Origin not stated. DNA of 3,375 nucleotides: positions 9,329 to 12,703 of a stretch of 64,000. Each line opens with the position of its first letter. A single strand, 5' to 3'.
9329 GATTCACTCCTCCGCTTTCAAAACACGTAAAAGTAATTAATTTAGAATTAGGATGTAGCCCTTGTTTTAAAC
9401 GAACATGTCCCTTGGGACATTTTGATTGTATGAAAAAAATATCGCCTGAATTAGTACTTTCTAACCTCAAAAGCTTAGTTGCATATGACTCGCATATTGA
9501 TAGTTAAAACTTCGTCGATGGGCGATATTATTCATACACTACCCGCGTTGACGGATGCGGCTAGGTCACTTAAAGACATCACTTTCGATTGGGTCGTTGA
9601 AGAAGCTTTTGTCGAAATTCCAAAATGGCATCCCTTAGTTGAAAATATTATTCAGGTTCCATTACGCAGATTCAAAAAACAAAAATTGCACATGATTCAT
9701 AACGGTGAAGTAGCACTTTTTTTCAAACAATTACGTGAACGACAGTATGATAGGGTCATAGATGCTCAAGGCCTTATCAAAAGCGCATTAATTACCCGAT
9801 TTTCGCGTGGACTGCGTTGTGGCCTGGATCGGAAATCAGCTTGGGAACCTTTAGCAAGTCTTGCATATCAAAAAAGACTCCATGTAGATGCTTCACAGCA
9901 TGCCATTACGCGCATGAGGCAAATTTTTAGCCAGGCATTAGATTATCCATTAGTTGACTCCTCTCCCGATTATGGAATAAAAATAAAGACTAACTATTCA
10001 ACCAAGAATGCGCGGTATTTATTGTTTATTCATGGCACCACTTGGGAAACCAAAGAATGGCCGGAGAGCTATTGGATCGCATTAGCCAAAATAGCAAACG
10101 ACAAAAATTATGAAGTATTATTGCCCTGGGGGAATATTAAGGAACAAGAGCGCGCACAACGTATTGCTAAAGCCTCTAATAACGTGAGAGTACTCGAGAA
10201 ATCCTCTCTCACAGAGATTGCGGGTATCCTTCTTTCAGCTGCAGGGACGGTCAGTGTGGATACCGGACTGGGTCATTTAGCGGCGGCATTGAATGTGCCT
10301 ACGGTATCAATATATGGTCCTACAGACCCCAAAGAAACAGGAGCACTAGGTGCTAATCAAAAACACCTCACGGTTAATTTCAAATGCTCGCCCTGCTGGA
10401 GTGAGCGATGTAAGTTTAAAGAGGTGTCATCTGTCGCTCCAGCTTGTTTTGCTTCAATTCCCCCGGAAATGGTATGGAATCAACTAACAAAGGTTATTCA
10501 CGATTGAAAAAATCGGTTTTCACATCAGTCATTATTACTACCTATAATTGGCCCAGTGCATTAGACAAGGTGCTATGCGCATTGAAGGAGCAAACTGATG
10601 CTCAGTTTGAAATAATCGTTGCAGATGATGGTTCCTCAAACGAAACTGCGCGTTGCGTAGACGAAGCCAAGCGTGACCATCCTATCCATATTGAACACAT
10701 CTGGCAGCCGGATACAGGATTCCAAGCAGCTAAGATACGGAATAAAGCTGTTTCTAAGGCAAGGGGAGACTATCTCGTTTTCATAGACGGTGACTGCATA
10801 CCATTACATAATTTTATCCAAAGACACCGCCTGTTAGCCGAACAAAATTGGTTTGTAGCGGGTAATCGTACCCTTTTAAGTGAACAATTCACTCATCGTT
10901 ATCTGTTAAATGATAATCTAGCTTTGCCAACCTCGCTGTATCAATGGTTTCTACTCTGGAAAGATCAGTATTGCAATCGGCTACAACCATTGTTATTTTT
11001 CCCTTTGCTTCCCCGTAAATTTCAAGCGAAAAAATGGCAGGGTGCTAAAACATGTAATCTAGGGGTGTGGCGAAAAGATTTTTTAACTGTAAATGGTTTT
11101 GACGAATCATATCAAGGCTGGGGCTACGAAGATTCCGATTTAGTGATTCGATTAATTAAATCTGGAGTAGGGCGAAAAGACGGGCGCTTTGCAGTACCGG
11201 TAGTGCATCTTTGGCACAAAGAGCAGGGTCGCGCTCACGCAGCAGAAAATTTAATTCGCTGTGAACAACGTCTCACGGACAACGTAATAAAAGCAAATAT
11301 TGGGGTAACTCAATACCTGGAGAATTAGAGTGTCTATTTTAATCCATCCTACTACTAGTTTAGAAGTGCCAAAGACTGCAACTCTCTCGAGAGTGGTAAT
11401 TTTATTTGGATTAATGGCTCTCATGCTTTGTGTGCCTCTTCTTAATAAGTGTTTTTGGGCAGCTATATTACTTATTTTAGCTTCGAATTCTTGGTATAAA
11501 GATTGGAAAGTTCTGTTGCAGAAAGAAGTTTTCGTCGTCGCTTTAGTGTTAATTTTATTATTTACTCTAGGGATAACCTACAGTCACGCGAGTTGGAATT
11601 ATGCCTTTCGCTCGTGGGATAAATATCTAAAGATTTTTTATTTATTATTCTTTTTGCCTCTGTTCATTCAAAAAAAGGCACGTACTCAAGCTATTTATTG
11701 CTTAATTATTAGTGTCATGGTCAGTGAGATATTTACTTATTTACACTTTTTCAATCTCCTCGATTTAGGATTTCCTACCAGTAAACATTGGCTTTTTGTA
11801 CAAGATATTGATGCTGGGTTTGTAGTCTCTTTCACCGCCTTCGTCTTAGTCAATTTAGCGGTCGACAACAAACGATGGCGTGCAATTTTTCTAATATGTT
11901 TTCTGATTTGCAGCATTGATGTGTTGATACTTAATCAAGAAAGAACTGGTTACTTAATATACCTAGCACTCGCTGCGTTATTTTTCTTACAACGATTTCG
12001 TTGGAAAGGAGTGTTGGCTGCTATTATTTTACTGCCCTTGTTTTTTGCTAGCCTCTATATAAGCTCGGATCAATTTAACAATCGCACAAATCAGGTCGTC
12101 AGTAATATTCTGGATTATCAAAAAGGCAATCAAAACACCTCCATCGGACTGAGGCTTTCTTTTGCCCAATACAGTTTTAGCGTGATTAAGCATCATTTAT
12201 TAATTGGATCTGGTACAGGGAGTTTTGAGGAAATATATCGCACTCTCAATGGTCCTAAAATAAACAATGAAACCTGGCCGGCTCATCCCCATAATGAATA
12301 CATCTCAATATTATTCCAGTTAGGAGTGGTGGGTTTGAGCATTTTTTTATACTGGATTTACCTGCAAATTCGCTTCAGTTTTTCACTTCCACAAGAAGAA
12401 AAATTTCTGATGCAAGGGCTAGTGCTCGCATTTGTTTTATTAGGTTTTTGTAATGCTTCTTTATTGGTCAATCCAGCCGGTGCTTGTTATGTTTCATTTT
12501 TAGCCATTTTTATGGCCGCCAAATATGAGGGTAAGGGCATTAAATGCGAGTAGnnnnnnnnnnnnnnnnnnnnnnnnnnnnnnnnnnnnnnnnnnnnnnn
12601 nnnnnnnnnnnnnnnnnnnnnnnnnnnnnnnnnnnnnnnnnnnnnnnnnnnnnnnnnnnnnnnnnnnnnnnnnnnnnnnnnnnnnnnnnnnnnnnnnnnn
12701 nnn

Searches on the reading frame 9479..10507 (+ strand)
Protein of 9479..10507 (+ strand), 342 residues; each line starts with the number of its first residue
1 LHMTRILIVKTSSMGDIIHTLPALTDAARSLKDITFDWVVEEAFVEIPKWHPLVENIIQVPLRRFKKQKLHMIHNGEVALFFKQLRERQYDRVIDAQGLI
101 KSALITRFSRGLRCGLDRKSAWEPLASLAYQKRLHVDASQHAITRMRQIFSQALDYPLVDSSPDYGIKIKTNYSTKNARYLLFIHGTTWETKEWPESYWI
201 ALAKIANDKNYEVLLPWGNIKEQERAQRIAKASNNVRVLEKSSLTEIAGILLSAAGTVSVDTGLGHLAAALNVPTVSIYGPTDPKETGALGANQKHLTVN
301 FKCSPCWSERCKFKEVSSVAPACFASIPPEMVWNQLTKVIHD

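Call 25: search_protein_families(library=pfam, proteins=[window:9479-10507:+], max_evalue=0.00001)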
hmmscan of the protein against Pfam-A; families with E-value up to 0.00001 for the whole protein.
window:9479-10507:+ (342 aa): 1 family
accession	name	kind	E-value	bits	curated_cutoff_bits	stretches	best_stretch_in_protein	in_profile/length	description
PF01075.23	Glyco_transf_9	-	5.4e-68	229.4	22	1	81-315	4-245/247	Glycosyltransferase family 9 (heptosyltransferase)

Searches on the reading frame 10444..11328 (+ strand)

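Call 25: search_protein_families(library=pfam, proteins=[window:10444-11328:+], max_evalue=0.00001)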
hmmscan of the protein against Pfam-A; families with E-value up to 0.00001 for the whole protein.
window:10444-11328:+ (294 aa): 4 families
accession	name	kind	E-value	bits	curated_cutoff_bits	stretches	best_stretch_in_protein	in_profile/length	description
PF00535.33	Glycos_transf_2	-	7.9e-23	81.7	23.3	1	28-157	1-130/168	Glycosyl transferase family 2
PF10111.15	Glyco_tranf_2_2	-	2.1e-18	67.3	27.3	1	30-119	3-93/276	Glycosyltransferase like family 2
PF02709.20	Glyco_transf_7C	-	2.8e-12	46.5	23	1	201-243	19-61/78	N-terminal domain of galactosyltransferase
PF13641.12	Glyco_tranf_2_3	-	3.7e-10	40.7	27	1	27-143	3-123/230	Glycosyltransferase like family 2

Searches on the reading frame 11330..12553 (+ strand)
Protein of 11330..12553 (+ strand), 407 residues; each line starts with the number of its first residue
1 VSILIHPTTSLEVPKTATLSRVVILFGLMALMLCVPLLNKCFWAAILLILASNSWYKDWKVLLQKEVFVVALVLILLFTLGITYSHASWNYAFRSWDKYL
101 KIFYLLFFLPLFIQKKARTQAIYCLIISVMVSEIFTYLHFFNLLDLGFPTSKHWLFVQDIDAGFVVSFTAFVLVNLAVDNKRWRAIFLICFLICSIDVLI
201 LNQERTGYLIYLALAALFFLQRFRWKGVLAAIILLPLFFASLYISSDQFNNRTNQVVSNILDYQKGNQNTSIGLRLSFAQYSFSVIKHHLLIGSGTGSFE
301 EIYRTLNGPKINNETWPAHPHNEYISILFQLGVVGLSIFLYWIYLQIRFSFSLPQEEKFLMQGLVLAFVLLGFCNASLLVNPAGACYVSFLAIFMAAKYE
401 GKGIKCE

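Call 25: search_protein_families(library=pfam, proteins=[window:11330-12553:+], max_evalue=0.00001)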
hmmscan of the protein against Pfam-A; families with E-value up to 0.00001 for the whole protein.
window:11330-12553:+ (407 aa): 1 family
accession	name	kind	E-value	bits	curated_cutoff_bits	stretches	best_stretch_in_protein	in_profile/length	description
PF04932.20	Wzy_C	-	2.6e-24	86.1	31.7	1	191-340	2-149/149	O-Antigen ligase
